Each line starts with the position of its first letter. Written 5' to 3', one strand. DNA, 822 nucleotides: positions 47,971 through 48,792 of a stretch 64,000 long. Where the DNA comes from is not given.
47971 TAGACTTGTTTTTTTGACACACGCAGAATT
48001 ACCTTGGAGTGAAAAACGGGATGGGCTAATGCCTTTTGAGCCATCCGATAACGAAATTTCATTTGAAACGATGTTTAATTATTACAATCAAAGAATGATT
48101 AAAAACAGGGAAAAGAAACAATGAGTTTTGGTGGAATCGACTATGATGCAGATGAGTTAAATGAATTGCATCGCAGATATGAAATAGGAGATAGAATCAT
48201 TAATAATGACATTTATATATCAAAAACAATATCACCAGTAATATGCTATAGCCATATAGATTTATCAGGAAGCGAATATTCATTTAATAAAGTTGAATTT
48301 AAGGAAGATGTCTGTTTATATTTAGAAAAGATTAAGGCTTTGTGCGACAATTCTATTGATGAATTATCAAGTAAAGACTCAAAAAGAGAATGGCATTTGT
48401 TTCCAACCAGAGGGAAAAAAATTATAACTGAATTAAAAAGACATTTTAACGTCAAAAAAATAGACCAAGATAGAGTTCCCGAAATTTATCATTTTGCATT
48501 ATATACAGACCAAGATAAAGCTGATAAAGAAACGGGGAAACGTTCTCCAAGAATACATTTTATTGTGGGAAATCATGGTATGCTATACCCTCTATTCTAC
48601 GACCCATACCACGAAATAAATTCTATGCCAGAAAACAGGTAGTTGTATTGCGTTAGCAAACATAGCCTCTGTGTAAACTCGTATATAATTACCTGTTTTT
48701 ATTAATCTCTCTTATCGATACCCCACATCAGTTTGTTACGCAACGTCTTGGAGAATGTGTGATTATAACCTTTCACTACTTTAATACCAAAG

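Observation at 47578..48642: Panacea (DUF4065) antitoxin-like gene overlapping an unrecognisable 173-aa partner: candidate new PanA-associated toxin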

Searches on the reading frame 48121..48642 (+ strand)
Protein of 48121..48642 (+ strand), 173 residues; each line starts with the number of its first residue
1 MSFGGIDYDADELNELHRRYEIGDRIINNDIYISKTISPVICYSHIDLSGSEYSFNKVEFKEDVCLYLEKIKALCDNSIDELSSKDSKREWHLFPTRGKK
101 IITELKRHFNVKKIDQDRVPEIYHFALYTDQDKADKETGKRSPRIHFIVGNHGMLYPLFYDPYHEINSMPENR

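Call 3: search_protein_families(library=pfam, proteins=[window:48121-48642:+], max_evalue=1)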
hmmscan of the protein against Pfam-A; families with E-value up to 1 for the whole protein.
window:48121-48642:+ (173 aa): 0 families

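Call 4: search_protein_families(library=ncbifam, proteins=[window:48121-48642:+], max_evalue=1)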
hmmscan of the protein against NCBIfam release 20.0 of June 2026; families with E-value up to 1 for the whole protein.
window:48121-48642:+ (173 aa): 0 families

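Call 5: search_protein_families(library=padloc, proteins=[window:48121-48642:+], max_evalue=1)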
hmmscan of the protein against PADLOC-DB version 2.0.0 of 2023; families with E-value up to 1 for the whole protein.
window:48121-48642:+ (173 aa): 1 family
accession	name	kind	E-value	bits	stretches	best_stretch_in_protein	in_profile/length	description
PDLC01783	Cas6b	-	0.014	13.2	1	24-106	111-183/225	-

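Call 6: find_homologous_proteins(query=window:48121-48642:+, max_evalue=0.01)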
Query window:48121-48642:+ (173 aa): 45 proteins with E <= 0.01 among 76 candidates.
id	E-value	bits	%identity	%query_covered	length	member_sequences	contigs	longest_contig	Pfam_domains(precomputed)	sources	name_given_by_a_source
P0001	3.8e-110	384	97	100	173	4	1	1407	-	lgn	-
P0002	3.5e-81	289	73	100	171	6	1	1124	-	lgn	-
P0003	6.7e-78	279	75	97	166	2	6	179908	-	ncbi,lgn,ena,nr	ncbi:MAG: hypothetical protein IJY31_06090 [Muribaculaceae bacterium]|nr:hypothetical protein [Murib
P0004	4.4e-77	276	73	97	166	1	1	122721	-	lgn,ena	-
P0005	1.4e-47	180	66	69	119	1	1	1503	-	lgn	-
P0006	3.4e-45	172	48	98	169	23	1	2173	-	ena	-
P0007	2.6e-43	166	46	97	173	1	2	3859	-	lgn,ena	-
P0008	8.1e-42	161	46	96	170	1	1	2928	-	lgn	-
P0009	7.5e-40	155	45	98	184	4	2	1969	-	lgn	-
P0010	1.0e-39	154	45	98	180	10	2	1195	-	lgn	-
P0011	3.5e-39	152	44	97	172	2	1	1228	-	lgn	-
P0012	1.4e-37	147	44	97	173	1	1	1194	-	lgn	-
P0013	1.8e-32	131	42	93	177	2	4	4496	-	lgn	-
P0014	6.2e-32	129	45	93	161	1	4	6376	-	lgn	-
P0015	6.0e-29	119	37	97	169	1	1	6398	-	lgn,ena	-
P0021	4.6e-28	116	39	91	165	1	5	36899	-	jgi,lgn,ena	-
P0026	9.6e-26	109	40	88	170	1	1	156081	-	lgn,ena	-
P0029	2.5e-24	104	37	91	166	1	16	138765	-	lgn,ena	-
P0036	1.5e-21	95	34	91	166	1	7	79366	-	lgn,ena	-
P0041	1.1e-19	89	33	97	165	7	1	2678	-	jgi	jgi:glutaredoxin-related protein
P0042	1.1e-18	86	35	80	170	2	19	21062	-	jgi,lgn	jgi:hypothetical protein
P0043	2.0e-18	85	34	97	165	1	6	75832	-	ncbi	-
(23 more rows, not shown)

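Call 7: search_solved_structures(query=window:48121-48642:+, max_evalue=10)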
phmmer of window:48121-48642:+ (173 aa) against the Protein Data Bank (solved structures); distinct sequences matched with E-value up to 10: 2.
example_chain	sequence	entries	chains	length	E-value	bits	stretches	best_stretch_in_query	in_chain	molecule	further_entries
4ymp_A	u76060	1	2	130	0.47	13.6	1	70-156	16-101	Internalin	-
1o3u_A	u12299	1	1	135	1.1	12.4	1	11-79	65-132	conserved hypothetical protein TM0613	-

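Call 8: search_protein_families(library=phrogs, proteins=[window:48121-48642:+], max_evalue=1)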
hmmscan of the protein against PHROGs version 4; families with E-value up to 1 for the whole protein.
window:48121-48642:+ (173 aa): 1 family
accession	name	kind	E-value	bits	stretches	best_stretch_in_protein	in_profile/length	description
phrog_34717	-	unknown function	0.074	14.3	0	11-22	5-16/56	-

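Call 10: find_encoding_contigs(protein=P0003, flank=6000, max_places=4)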
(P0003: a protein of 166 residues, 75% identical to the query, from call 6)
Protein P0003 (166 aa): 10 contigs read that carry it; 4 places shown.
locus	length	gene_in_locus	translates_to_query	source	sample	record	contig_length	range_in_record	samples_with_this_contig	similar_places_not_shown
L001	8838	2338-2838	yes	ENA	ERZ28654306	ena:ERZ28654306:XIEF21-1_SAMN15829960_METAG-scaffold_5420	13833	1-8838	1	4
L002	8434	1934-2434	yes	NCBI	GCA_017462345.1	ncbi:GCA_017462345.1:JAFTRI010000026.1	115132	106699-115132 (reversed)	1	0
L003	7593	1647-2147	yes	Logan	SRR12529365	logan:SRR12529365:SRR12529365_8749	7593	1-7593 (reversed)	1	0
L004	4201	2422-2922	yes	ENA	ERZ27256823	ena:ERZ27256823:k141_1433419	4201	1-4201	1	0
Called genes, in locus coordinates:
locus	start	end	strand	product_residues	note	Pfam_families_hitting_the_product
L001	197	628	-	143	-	PF13276:HTH_21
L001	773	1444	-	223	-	-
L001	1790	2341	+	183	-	PF13274:SocA_Panacea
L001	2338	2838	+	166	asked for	-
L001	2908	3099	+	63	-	-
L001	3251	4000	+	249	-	-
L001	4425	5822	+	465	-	PF18857:LPD38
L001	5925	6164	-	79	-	-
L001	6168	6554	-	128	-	-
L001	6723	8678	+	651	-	PF16510:P22_portal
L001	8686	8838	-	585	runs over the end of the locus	-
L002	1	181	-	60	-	?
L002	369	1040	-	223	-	-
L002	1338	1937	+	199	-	PF13274:SocA_Panacea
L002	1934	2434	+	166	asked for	-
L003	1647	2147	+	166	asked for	-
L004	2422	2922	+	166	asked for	-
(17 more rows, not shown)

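Call 11: find_encoding_contigs(protein=P0029, flank=6000, max_places=4)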
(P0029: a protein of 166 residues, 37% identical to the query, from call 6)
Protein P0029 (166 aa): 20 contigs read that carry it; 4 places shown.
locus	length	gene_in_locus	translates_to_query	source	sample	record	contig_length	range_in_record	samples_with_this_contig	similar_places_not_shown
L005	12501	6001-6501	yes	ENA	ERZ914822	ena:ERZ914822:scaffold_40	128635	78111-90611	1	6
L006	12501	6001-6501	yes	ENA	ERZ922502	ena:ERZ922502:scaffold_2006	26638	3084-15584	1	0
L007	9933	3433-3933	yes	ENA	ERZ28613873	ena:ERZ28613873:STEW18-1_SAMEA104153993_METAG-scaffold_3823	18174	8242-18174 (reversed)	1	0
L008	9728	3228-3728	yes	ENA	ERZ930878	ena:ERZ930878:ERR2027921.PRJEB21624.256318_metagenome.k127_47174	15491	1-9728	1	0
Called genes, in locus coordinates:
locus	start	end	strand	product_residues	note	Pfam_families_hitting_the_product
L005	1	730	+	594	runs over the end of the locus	-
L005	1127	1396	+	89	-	-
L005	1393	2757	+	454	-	-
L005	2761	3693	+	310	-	-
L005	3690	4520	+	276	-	-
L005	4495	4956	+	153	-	-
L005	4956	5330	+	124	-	-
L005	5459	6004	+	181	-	PF13274:SocA_Panacea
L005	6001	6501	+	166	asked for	-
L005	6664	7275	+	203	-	-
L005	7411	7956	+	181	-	-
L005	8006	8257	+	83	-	-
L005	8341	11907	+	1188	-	PF10145:PhageMin_Tail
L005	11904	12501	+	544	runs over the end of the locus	-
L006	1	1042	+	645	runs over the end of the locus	PF00270:DEAD, PF04851:ResIII (faint), PF00271:Helicase_C, PF16124:RecQ_Zn_bind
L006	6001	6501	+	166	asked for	-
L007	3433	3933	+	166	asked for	-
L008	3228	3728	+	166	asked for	-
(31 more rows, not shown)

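Call 13: search_solved_structures(query=A1, max_evalue=10, show_alignments=3)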
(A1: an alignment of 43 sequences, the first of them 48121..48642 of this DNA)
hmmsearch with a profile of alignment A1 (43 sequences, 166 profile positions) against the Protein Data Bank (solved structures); distinct sequences matched with E-value up to 10: 11.
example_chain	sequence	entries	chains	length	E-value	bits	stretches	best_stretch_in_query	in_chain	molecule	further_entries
1e4f_T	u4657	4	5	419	0.079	16.1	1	16-96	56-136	CELL DIVISION PROTEIN FTSA | CELL DIVISION PROTEIN FTSA, PUTATIVE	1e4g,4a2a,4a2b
8p5g_A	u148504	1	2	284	0.27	14.4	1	32-96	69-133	Serine/threonine-protein kinase ULK1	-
8p5h_A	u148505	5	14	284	0.27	14.4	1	32-96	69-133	Serine/threonine-protein kinase ULK1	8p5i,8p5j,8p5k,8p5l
9f32_A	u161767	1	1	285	0.27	14.4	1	32-96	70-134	Serine/threonine-protein kinase ULK1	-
6mnh_A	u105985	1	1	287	0.27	14.4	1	32-96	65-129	Serine/threonine-protein kinase ULK1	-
8sv9_A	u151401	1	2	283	0.27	14.4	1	32-96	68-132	Serine/threonine-protein kinase ULK1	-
9se8_A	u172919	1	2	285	0.28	14.3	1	32-96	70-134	Serine/threonine-protein kinase ULK1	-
4wno_A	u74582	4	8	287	0.28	14.3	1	32-96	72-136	Serine/threonine-protein kinase ULK1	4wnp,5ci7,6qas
1uhn_A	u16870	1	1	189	0.72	13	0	59-102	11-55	calcineurin B-like protein 2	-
1jii_A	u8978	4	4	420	1.2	12.3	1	51-112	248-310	tyrosyl-tRNA synthetase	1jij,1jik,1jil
2zfd_A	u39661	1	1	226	1.2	12.3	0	58-102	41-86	Calcineurin B-like protein 2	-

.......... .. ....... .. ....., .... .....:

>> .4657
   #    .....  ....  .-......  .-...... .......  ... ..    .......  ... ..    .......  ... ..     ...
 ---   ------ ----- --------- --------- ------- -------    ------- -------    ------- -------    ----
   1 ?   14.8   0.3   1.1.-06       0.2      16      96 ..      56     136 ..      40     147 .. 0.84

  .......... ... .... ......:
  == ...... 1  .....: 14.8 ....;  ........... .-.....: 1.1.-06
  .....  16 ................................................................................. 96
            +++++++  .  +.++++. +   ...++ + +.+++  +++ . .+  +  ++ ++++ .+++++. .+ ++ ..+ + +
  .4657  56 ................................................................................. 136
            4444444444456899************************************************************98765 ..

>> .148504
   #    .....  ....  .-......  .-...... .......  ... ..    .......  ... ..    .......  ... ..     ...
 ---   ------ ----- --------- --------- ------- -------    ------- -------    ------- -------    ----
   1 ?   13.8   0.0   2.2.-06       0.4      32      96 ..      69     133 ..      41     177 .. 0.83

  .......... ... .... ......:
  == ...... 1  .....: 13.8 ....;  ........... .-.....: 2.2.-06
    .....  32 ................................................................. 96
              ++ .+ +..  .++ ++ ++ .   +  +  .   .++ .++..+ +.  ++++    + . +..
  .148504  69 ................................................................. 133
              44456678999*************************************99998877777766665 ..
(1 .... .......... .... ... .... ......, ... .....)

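Call 21: predict_structure(alignment_id=A1)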
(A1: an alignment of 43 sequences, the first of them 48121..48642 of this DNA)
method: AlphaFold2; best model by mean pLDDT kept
length: 173 residues; sequences in the alignment: 43
mean_pLDDT: 89.4   pTM: 0.85
mean pLDDT of the five models: 89.4, 89.1, 88.8, 88.6, 85.5
residues with pLDDT >= 90: 113; 70-90: 51; 50-70: 7; < 50: 2
segments of 3 or more residues with pLDDT < 50: none
pLDDT, mean of each block of 10 residues (from residue 1): 68 86 88 94 96 96 96 95 82 87 94 90 92 89 95 95 87 56
secondary structure, 60 per line:
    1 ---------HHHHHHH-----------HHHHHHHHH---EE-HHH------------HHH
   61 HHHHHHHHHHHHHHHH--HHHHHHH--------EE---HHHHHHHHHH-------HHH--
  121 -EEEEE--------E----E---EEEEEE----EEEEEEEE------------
elements in order: H10-16 H28-36 H58-76 H79-85 H99-108 E122-126 E144-149 E154-161

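Call 22: list_cluster_members(proteins=[P0003, P0043, P0021, P0042, P0041])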
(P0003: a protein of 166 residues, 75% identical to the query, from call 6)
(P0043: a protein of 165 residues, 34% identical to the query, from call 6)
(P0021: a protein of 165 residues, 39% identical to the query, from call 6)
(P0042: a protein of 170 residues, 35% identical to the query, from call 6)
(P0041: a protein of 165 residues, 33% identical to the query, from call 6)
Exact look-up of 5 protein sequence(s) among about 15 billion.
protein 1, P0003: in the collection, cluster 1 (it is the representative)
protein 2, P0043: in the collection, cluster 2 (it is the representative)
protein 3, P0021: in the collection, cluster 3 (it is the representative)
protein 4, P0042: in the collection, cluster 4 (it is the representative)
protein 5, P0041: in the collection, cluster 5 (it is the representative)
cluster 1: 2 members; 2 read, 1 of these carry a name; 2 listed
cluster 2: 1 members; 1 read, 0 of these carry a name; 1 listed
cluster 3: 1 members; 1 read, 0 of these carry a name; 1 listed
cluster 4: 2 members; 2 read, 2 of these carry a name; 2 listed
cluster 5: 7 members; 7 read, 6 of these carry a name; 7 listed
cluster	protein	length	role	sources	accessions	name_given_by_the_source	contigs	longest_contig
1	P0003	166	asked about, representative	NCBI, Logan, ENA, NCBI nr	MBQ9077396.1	MAG: hypothetical protein IJY31_06090 [Muribaculaceae bacterium] | hypothetical protein [Muribaculaceae bacterium]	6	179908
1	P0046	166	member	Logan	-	-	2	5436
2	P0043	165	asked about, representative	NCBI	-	-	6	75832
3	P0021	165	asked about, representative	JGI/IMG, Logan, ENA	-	-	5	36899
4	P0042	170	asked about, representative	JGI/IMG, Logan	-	hypothetical protein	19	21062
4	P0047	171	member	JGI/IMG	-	hypothetical protein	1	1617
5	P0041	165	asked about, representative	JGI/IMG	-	glutaredoxin-related protein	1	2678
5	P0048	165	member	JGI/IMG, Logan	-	glutaredoxin-related protein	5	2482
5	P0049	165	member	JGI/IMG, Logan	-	glutaredoxin-related protein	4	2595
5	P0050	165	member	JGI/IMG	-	glutaredoxin-related protein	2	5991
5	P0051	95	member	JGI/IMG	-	hypothetical protein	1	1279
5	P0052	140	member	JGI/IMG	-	glutaredoxin-related protein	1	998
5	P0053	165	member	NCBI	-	-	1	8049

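Call 24: fold_search(model_id=the predicted structure, library=pdb)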
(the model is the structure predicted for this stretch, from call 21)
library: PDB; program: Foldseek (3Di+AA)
matches with E <= 10: 85; with E <= 0.001: 0
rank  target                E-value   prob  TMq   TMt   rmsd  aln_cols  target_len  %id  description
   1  6af4_C                1.7e-01  0.47  0.32  0.43   7.1       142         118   13  Toxin-Antitoxin module from Streptococcus pneumoniae (released 2019-08-14)
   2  6af4_G                2.1e-01  0.38  0.29  0.39   7.9       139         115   16  Toxin-Antitoxin module from Streptococcus pneumoniae (released 2019-08-14)
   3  5jaa_D                3.6e-01  0.21  0.19  0.30  11.6        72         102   12  Crystal structure of the HigBA2 toxin-antitoxin complex (released 2017-04-05)
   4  6af4_A                5.6e-01  0.23  0.31  0.42   7.1       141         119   13  Toxin-Antitoxin module from Streptococcus pneumoniae (released 2019-08-14)
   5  6af3_C                9.7e-01  0.21  0.33  0.47   5.7       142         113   13  Toxin-Antitoxin module from Streptococcus pneumoniae (released 2019-08-14)
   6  1lm0_MODEL_1_A        1.4e+00  0.04  0.13  0.19  11.1        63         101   13  Solution structure and characterization of the heme chaperone CcmE (released 2002-12-25)
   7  6af3_A                1.6e+00  0.11  0.29  0.39   7.9       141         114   17  Toxin-Antitoxin module from Streptococcus pneumoniae (released 2019-08-14)
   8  7uy5_K                1.7e+00  0.02  0.16  0.17  15.1       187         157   13  Tetrahymena telomerase with CST (released 2022-07-13)
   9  6lii_B                1.9e+00  0.04  0.17  0.11   9.1        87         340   13  A quinone oxidoreductase (released 2021-01-20)
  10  6kyb_D                2.1e+00  0.03  0.10  0.07  11.4        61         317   11  Crystal structure of Atg18 from Saccharomyces cerevisiae (released 2020-09-09)
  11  5xbp_C                2.3e+00  0.01  0.16  0.15  15.5       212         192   12  Oxygenase component of 3-nitrotoluene dioxygenase from Diaphorobacter sp. strain DS2 (released 2017-04-19)
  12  7c5v_B                2.7e+00  0.02  0.17  0.18  13.1       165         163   12  Crystal structure of the iota-carbonic anhydrase from cyanobacterium complexed with bicarbonate (released 2021-04-28)
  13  6af3_E                3.3e+00  0.08  0.29  0.39   8.1       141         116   17  Toxin-Antitoxin module from Streptococcus pneumoniae (released 2019-08-14)
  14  7c5v_A                3.7e+00  0.04  0.15  0.15   7.1        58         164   16  Crystal structure of the iota-carbonic anhydrase from cyanobacterium complexed with bicarbonate (released 2021-04-28)
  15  7bu1_B                3.7e+00  0.03  0.10  0.08  11.7        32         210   16  Crystal structure of TrmO from Pseudomonas aeruginosa (released 2021-04-07)
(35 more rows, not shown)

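Call 25: search_protein_representatives(alignment_id=A1)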
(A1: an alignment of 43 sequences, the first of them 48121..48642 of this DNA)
Query: 43 sequences, 166 profile positions. Proteins with E-value up to 0.001 (for the whole library): 218; up to 1e-10: 150; up to 1e-30: 41. The best 150 are listed.
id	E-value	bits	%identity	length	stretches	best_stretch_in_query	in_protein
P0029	3.9e-62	225.4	-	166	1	6-165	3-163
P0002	1.1e-58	214.2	-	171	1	1-166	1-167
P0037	6.1e-55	202.0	-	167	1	5-166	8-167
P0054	5.1e-53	195.7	-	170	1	5-165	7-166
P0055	9.5e-52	191.6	-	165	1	5-166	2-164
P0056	2.0e-51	190.5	-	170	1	4-165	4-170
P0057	1.5e-50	187.7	-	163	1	9-165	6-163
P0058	4.3e-50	186.2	-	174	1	1-166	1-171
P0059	7.7e-50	185.4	-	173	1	3-165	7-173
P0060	1.9e-49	184.1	-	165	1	2-166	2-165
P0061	3.8e-49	183.1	-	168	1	17-166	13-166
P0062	8.8e-49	181.9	-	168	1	10-165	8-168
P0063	9.2e-49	181.9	-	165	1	18-165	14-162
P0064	1.4e-48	181.2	-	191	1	2-165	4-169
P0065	3.0e-48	180.2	-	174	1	10-165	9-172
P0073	1.8e-41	158.2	-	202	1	12-165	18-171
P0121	2.4e-23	99.2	-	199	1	32-163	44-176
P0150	2.9e-17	79.4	-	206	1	6-163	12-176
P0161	4.1e-16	75.7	-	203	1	13-163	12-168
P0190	7.1e-12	61.9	-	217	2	38-136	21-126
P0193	1.2e-11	61.1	-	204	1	28-162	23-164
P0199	7.3e-11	58.6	-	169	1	35-163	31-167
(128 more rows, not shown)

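Call 27: search_protein_families(library=pfam, alignment_id=A1, max_evalue=5)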
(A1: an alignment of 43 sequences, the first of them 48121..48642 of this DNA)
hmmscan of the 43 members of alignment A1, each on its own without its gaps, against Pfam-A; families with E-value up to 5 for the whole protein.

A. member 1, window:48121-48642:+ (173 aa): 0 families

B. families by the number of members that match (of 43 scanned): 24 families
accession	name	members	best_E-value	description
PF00606.23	Glycoprotein_B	1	0.0041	Herpesvirus Glycoprotein B ectodomain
PF02219.23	MTHFR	1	0.01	Methylenetetrahydrofolate reductase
PF22005.2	WWE_1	1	0.01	Parp14 WWE domain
PF21456.2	Gp7_6th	1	0.011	Baseplate wedge protein gp7, domain VI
PF17530.7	NS3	1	0.012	Non-structural protein NS3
PF15428.11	Imm26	1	0.015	Immunity protein 26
PF22175.2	Ogg-HhH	1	0.023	8-oxoguanine DNA glycosylase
PF14133.12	DUF4300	1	0.028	Domain of unknown function (DUF4300)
PF13476.12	AAA_23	1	0.03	AAA domain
PF21559.3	Reb1_MybAD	1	0.036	DNA-binding protein reb1, Myb-associated domain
PF04890.18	DUF648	1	0.04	Family of unknown function (DUF648)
PF11553.14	DUF3231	1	0.048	Protein of unknown function (DUF3231)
PF22433.2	MtxA_IG-like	1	0.052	Magnetotaxis protein MtxA, Immunoglobulin-like domain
PF18460.6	HetR_C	1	0.053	Heterocyst differentiation regulator C-terminal Hood domain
PF19050.5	PhoD_2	1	0.07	PhoD related phosphatase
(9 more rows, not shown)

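Call 35: fold_search(model_id=the predicted structure, library=viral)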
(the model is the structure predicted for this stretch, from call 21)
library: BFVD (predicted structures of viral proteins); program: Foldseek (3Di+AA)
matches with E <= 10: 210; with E <= 0.001: 0
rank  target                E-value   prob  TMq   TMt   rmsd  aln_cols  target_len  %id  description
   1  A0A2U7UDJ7            6.3e-01  0.08  0.24  0.23  14.1       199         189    9  Uncharacterized protein [Pandoravirus neocaledonia]
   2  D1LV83                7.1e-01  0.06  0.22  0.15  17.8       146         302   14  (no name in the UniProt tables at hand)
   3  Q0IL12                1.0e+00  0.07  0.19  0.23  13.0       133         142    8  ORF107 [Leucania separata nucleopolyhedrovirus]
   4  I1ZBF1                1.2e+00  0.03  0.19  0.19  17.3       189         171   12  (no name in the UniProt tables at hand)
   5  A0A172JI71            1.5e+00  0.03  0.15  0.09  13.8       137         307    9  Uncharacterized protein [Bacillus phage AR9]
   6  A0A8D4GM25            1.6e+00  0.16  0.32  0.44   5.6       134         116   15  (no name in the UniProt tables at hand)
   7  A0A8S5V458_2          1.6e+00  0.05  0.25  0.06  12.0       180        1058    5  PolyVal ADP-Ribosyltransferase [Myoviridae sp. ct8iP21]
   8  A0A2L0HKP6            1.6e+00  0.04  0.11  0.16   9.7        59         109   14  Uncharacterized protein [Mycobacterium phage ItsyBitsy1]
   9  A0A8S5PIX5            1.6e+00  0.03  0.18  0.19  20.2       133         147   11  Uncharacterized protein [Myoviridae sp. ctsK93]
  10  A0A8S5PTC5            1.9e+00  0.08  0.23  0.43   7.3        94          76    8  Glycoprotein [Siphoviridae sp. ct96x5]
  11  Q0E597                1.9e+00  0.04  0.14  0.11  13.6        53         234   15  26.1 kDa [Spodoptera frugiperda ascovirus 1a]
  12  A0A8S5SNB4            2.0e+00  0.04  0.17  0.05  14.3        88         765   11  Bifunctional DNA primase/polymerase [Siphoviridae sp. ctq8D8]
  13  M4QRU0                2.1e+00  0.03  0.22  0.18  16.8       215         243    9  (no name in the UniProt tables at hand)
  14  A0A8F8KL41            2.1e+00  0.02  0.18  0.16  17.4       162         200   10  DUF5869 protein [Clandestinovirus]
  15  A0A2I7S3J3            2.4e+00  0.08  0.18  0.05  11.0        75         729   15  (no name in the UniProt tables at hand)
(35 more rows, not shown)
